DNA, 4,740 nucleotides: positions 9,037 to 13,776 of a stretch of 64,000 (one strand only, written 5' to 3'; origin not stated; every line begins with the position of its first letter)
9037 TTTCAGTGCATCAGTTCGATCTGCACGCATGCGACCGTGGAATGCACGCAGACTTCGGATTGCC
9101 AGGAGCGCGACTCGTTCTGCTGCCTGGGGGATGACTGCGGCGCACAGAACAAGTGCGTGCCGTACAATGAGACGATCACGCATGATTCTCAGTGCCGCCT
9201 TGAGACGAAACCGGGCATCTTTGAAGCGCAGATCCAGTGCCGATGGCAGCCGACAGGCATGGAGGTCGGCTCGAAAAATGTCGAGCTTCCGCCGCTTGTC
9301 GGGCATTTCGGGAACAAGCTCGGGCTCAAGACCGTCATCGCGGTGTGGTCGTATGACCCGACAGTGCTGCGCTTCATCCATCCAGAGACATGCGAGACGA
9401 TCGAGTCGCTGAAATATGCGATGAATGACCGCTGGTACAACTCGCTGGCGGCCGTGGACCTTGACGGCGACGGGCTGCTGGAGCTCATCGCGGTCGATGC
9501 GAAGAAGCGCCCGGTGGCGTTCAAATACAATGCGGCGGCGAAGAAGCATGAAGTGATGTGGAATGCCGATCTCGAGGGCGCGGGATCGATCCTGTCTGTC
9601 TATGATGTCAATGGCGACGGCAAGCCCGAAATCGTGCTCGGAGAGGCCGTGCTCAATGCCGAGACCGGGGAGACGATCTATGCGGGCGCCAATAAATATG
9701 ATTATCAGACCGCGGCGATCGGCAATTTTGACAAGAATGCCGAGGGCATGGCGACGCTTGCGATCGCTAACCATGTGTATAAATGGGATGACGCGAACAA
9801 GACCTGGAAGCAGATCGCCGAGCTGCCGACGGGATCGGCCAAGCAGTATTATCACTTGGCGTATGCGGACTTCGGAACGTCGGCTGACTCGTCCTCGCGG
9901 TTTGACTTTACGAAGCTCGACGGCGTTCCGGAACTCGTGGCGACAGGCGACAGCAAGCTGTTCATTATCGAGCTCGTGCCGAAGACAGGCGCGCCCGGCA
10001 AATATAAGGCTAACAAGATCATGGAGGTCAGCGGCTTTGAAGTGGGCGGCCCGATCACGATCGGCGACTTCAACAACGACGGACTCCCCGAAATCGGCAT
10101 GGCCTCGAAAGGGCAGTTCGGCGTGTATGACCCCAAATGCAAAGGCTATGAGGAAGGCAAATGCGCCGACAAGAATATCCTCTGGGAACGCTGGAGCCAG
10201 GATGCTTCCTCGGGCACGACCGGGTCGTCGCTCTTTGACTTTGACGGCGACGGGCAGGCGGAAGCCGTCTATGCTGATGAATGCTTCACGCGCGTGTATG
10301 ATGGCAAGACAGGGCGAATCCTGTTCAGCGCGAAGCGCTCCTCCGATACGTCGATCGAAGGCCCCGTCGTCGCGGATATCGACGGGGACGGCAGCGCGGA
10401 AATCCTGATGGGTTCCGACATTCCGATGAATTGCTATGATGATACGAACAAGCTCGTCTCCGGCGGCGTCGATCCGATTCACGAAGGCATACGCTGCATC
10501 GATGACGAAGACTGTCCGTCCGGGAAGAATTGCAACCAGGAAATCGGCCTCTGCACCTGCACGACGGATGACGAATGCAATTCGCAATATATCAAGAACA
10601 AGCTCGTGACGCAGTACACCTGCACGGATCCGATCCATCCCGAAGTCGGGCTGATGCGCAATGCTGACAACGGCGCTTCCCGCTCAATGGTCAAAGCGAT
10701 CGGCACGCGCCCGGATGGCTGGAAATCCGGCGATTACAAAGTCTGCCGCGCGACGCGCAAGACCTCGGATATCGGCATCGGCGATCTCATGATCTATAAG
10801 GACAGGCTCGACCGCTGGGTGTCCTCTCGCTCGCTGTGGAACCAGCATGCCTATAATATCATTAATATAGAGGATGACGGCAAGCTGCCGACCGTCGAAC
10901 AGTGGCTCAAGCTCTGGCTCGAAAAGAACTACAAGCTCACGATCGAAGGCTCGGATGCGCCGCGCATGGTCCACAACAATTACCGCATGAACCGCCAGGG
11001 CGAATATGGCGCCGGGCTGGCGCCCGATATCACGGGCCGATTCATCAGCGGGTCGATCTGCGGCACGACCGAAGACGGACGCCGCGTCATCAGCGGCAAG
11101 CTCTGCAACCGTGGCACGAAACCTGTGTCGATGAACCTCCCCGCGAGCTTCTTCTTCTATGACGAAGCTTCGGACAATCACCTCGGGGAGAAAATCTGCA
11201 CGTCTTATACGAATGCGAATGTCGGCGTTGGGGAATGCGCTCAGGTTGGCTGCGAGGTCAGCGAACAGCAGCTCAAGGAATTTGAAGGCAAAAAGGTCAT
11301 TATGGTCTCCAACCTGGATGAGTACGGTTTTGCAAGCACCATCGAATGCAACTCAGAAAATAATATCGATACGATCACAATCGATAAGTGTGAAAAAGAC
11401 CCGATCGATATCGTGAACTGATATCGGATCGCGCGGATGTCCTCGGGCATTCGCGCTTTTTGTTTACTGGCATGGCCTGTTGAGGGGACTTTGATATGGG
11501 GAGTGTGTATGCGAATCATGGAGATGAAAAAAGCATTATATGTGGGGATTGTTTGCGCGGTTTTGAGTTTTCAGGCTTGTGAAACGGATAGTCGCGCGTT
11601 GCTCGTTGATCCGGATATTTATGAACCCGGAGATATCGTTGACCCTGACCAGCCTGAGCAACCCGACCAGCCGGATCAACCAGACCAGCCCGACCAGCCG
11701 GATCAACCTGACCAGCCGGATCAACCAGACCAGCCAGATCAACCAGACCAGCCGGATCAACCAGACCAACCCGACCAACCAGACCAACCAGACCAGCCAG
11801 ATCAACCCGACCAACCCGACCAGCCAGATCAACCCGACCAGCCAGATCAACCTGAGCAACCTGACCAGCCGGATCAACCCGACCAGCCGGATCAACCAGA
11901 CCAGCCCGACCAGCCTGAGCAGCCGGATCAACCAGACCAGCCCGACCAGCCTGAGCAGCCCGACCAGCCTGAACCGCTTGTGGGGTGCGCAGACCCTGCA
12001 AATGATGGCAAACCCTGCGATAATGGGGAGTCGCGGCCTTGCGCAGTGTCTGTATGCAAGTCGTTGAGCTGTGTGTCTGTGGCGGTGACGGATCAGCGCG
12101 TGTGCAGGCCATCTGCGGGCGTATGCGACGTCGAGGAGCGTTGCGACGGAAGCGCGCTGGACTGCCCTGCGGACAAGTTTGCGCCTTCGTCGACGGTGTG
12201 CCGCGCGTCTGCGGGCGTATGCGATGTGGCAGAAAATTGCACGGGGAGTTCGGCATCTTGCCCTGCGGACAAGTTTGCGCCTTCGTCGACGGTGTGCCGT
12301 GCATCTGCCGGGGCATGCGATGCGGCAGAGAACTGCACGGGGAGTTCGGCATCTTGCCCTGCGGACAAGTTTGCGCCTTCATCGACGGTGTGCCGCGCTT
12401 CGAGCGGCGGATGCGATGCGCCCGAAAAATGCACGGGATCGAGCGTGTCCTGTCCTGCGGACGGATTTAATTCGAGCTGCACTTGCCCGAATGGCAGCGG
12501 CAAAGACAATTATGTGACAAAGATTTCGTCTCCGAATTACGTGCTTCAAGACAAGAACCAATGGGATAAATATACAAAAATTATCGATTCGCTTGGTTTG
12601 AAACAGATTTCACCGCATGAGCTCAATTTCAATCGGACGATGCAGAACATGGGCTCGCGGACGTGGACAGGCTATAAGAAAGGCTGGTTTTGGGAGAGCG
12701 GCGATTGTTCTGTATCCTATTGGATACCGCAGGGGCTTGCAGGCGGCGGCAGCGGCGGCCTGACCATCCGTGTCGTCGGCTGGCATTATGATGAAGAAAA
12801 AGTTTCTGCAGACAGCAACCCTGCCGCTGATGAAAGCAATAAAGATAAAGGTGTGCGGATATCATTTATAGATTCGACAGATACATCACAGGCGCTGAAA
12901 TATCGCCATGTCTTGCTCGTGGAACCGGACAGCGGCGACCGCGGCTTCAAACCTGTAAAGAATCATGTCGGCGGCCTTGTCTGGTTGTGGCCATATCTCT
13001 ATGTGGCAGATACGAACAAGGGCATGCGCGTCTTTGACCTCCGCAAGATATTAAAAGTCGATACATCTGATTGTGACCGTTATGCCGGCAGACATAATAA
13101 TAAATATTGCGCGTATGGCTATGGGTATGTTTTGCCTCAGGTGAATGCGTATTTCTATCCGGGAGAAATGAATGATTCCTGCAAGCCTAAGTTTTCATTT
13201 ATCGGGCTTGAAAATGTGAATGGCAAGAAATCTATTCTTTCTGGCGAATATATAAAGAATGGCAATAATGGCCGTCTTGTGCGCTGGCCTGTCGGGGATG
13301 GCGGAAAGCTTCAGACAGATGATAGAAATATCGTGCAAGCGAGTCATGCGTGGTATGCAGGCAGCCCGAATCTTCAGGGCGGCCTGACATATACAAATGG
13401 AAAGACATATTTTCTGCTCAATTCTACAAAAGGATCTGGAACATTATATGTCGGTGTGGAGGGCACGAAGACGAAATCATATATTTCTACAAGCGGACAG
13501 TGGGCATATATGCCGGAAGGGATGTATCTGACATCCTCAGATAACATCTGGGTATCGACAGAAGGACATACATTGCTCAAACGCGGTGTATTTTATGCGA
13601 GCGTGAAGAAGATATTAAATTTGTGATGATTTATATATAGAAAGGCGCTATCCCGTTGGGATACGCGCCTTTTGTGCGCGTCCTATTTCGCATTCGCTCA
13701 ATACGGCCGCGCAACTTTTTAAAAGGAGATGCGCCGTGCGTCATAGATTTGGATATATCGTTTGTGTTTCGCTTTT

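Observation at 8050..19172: Integrin-like (FG-GAP propeller) paralog pair flanking a disintegrin-like repeat protein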

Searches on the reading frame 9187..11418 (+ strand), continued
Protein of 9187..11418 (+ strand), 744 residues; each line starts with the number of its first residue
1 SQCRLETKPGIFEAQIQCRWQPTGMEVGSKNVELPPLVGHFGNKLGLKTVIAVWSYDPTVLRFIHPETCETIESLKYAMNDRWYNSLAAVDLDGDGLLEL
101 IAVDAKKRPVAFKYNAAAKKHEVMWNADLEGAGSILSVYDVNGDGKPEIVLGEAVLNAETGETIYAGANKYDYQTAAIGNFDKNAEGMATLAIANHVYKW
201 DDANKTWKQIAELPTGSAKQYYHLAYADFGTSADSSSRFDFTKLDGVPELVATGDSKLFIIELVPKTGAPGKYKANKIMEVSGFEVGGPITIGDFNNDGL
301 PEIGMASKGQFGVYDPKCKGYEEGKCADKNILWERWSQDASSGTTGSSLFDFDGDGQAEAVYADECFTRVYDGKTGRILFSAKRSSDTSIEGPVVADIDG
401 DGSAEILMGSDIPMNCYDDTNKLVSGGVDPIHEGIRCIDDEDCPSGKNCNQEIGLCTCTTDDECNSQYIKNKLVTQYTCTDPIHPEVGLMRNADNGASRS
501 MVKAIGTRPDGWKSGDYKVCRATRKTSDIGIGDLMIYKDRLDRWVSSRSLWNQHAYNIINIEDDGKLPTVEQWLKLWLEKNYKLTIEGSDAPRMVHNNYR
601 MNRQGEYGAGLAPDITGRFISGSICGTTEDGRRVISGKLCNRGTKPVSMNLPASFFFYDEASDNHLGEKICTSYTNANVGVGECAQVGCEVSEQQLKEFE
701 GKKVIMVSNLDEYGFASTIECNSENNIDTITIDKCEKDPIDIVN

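Call 84: find_encoding_contigs(protein=P0122, flank=10000, max_places=3)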
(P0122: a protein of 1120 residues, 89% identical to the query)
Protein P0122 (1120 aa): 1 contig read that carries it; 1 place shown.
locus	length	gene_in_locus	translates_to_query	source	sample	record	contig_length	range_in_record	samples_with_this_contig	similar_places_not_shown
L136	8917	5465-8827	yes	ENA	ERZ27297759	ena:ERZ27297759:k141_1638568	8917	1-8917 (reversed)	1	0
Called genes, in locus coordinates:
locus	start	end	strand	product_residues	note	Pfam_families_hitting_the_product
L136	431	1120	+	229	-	PF13151:DUF3990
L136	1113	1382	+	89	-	-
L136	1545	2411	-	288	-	PF12784:PDDEXK_2, PF27070:HTH_Rpn_C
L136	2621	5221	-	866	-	-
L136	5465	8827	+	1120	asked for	PF01839:FG-GAP (faint), PF13517:FG-GAP_3 (weak)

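Call 85: find_encoding_contigs(protein=P0121, flank=10000, max_places=3)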
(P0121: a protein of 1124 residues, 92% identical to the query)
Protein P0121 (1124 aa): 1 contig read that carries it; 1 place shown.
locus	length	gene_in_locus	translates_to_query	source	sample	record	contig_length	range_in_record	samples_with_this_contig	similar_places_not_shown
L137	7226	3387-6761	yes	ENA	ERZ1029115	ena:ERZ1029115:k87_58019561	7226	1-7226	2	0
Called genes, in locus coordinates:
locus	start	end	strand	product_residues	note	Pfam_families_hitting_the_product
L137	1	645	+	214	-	?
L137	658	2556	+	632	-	-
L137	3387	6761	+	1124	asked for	PF01839:FG-GAP (faint), PF13517:FG-GAP_3 (weak)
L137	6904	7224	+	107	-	?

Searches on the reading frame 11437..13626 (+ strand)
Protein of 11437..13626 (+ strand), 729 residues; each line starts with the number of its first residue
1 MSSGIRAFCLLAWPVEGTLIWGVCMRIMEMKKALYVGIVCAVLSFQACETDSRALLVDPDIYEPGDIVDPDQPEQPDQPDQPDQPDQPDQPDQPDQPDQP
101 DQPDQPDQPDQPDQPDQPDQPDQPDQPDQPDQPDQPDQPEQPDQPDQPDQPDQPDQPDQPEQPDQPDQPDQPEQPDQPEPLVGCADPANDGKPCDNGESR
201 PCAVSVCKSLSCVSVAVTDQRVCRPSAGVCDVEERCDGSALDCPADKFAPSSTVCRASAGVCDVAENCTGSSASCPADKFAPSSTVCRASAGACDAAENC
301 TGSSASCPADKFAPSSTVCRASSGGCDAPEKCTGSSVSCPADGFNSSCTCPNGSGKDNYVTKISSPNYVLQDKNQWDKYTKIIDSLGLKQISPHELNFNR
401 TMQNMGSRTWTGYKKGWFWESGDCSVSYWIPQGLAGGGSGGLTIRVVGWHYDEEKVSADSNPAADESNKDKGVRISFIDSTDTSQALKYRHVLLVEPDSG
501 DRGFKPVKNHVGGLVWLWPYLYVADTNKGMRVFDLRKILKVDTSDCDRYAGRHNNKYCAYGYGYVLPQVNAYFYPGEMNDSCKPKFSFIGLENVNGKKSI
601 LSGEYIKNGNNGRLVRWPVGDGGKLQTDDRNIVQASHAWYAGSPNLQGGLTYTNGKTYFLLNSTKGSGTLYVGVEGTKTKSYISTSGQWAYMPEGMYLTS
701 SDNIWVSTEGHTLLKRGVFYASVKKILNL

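Call 7: search_protein_families(library=pfam, proteins=[window:11437-13626:+], max_evalue=1)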
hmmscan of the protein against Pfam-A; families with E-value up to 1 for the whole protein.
window:11437-13626:+ (729 aa): 1 family
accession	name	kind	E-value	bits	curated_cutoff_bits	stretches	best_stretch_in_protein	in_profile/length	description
PF00200.28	Disintegrin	-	2.3e-23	83.2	35.1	4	247-278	44-75/75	Disintegrin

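Call 8: search_protein_families(library=ncbifam, proteins=[window:11437-13626:+], max_evalue=1)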
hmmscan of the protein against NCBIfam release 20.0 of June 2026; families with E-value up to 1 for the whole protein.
window:11437-13626:+ (729 aa): 2 families
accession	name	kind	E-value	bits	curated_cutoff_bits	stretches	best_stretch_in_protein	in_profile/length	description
NF038253.1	GBS_IgA_bnd_BAC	equivalog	0.00017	19.5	1700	2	70-149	830-909/1127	IgA Fc-binding protein BAC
NF010254.0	PRK13700.1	subfamily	0.003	16.1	1221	1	40-101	586-647/735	F-type conjugal transfer protein TraD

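Call 14: search_solved_structures(query=window:11437-13626:+, max_evalue=1, show_alignments=2)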
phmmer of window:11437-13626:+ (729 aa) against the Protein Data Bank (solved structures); distinct sequences matched with E-value up to 1: 15.
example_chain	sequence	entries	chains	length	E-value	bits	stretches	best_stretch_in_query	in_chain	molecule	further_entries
1qy6_A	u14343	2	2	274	1.8e-06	29.9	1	71-118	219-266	serine protease | V8 protease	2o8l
2dw0_A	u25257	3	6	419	3.3e-05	25.7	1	237-327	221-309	Catrocollastatin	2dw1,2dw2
1wcz_A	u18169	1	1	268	3.7e-05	25.6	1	71-111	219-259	Glutamyl endopeptidase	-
8xvp_A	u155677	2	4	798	4.1e-05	25.4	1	71-167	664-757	Inulosucrase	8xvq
3dsl_A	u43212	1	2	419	7.9e-05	24.5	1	235-328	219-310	Zinc metalloproteinase-disintegrin bothropasin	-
3hdb_A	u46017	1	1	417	9.5e-05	24.2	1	240-328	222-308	AAHIV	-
2e3x_A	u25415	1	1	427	0.0014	20.4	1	223-295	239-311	Coagulation factor X-activating enzyme heavy chain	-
3k7l_A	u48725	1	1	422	0.015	16.9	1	231-327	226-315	Atragin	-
3k7n_A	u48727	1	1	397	0.021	16.5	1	294-352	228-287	K-like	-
9clp_A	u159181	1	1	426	0.022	16.4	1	193-320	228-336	Zinc metalloproteinase-disintegrin-like ecarin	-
8hpy_A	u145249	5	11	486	0.51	11.9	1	233-296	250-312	Disintegrin and metalloproteinase domain-containing protein 22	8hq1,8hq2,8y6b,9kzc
5y31_A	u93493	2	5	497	0.53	11.9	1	233-296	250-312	Disintegrin and metalloproteinase domain-containing protein 22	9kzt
5y2z_A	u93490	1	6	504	0.54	11.8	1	233-296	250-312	Disintegrin and metalloproteinase domain-containing protein 22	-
3g5c_A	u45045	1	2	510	0.55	11.8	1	233-296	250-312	ADAM 22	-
8h25_A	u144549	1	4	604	0.97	11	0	390-470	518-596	Beta-galactosidase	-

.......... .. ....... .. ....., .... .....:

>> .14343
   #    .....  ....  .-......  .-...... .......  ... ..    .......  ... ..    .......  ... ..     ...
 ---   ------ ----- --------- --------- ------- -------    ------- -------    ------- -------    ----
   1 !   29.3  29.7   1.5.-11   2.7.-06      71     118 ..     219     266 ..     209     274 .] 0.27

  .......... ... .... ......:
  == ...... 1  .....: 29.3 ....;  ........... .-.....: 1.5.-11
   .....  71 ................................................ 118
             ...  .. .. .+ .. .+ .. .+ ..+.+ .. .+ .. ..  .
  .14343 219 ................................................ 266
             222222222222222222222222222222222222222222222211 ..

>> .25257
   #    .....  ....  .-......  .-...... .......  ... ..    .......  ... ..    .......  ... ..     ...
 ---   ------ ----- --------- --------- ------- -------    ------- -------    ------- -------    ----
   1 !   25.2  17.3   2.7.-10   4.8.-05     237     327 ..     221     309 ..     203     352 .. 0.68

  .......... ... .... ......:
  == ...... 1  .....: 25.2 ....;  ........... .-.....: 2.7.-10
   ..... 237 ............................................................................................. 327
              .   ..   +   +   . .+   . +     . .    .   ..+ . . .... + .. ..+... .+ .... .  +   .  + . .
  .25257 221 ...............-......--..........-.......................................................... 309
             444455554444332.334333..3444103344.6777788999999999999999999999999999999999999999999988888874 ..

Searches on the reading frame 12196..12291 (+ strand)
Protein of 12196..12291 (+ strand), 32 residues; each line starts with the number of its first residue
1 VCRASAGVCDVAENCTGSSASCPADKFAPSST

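Call 69: search_solved_structures(query=A3, max_evalue=0.01, show_alignments=3)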
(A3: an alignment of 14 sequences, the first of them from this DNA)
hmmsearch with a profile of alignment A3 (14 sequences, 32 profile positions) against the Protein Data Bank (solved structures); distinct sequences matched with E-value up to 0.01: 7.
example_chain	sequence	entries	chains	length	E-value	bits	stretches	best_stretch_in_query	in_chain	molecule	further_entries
2dw0_A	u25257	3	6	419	9.3e-11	44.7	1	2-30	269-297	Catrocollastatin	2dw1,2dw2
3dsl_A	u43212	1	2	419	9.3e-11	44.7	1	2-30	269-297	Zinc metalloproteinase-disintegrin bothropasin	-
3hdb_A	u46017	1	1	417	1.3e-10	44.2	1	2-30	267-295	AAHIV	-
2e3x_A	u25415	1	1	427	1.1e-07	34.9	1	1-30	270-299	Coagulation factor X-activating enzyme heavy chain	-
3k7l_A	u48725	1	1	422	1.3e-07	34.6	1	2-29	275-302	Atragin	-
9clp_A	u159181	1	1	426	8.3e-06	28.8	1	2-30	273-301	Zinc metalloproteinase-disintegrin-like ecarin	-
3k7n_A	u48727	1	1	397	1.2e-05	28.3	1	2-29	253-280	K-like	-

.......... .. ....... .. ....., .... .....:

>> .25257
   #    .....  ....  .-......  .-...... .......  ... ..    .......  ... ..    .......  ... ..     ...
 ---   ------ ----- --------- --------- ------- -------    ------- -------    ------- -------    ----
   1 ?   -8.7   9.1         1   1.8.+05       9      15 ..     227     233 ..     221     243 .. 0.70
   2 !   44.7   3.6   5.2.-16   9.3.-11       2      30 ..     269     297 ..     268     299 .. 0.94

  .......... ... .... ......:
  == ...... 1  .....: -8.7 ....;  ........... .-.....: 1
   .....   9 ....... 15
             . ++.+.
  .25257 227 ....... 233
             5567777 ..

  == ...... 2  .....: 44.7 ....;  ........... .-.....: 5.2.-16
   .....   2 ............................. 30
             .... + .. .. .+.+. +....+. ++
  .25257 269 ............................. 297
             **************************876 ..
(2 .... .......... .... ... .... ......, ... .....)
